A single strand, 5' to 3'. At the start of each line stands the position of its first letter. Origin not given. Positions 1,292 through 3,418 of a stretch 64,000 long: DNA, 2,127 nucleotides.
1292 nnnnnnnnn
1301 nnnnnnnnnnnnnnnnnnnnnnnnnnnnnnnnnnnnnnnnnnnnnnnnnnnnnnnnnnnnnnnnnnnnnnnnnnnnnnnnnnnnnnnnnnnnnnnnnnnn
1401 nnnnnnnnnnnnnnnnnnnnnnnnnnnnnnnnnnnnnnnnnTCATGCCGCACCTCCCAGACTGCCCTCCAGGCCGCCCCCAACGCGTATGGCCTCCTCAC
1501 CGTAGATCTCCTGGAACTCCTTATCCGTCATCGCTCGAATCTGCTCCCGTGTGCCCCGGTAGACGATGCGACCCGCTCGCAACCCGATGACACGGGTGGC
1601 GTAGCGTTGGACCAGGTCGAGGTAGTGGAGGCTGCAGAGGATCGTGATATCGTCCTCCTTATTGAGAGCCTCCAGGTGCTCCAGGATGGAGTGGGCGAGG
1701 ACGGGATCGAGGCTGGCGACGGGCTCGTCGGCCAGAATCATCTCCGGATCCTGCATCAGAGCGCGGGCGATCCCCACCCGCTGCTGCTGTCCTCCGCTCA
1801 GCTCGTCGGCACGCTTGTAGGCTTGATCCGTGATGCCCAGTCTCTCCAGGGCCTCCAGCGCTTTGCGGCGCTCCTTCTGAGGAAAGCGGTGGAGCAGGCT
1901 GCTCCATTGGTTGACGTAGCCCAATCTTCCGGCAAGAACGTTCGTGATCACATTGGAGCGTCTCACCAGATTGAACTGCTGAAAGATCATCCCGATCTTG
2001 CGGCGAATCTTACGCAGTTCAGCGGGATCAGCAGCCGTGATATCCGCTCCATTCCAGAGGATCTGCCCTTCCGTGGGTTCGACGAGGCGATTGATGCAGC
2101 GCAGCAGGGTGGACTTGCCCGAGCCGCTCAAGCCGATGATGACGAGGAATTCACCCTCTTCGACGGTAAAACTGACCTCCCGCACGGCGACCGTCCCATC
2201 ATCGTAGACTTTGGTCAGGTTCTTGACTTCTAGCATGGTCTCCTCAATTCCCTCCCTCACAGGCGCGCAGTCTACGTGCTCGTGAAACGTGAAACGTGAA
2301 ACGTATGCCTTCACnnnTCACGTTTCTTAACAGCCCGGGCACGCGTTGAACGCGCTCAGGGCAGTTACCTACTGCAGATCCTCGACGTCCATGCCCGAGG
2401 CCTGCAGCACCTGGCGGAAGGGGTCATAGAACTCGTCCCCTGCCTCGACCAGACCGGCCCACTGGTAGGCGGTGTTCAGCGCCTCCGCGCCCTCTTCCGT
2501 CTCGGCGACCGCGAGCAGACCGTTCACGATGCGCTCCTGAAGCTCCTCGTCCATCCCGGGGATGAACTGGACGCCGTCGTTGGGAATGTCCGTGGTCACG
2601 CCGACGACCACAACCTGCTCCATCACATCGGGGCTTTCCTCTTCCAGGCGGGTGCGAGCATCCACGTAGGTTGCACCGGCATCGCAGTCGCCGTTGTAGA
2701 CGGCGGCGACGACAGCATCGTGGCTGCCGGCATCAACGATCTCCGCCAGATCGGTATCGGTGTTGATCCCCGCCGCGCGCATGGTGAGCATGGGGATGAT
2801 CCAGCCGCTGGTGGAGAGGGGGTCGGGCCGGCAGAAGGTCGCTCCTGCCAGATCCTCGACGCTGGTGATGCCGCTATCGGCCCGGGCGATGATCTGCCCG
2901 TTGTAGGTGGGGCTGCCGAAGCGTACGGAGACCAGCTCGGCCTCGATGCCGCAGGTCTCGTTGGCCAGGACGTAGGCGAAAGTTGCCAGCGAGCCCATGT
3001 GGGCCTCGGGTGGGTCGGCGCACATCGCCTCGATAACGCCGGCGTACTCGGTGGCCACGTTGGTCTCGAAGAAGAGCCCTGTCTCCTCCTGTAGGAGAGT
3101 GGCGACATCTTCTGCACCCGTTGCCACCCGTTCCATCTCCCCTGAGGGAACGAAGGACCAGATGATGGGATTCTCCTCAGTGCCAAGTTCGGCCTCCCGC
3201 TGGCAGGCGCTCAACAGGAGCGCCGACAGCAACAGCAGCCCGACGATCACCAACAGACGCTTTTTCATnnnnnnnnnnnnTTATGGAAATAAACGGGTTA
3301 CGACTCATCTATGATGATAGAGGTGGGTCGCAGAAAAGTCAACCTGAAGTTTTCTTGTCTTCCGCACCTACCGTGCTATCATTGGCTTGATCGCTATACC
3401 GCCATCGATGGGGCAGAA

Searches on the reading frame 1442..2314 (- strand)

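Call 51: search_protein_families(library=pfam, proteins=[window:1442-2314:-], max_evalue=0.001)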
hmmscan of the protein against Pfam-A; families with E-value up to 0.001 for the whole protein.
window:1442-2314:- (290 aa): 5 families
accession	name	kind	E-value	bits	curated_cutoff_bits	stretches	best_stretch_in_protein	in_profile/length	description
PF00005.33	ABC_tran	-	2.7e-39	135.3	25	1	45-200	2-137/137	ABC transporter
PF13304.12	AAA_21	-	2.8e-06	28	27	0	56-77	1-22/304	AAA domain, putative AbiEii toxin, Type IV TA system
PF13555.12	AAA_29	-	2e-05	24.7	27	1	36-90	6-57/61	P-loop containing region of AAA domain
PF13191.12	AAA_16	-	0.0001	23.3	32.6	1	54-93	24-63/167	AAA ATPase domain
PF13401.12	AAA_22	-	0.00032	21.5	27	1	54-112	5-59/130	AAA domain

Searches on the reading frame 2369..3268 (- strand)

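Call 51: search_protein_families(library=pfam, proteins=[window:2369-3268:-], max_evalue=0.001)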
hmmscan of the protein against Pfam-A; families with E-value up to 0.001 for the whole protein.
window:2369-3268:- (299 aa): 1 family
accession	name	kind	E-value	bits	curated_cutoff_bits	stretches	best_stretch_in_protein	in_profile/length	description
PF12974.12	Phosphonate-bd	-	9.7e-53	179.4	27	1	39-280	3-241/242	ABC transporter, phosphonate, periplasmic substrate-binding protein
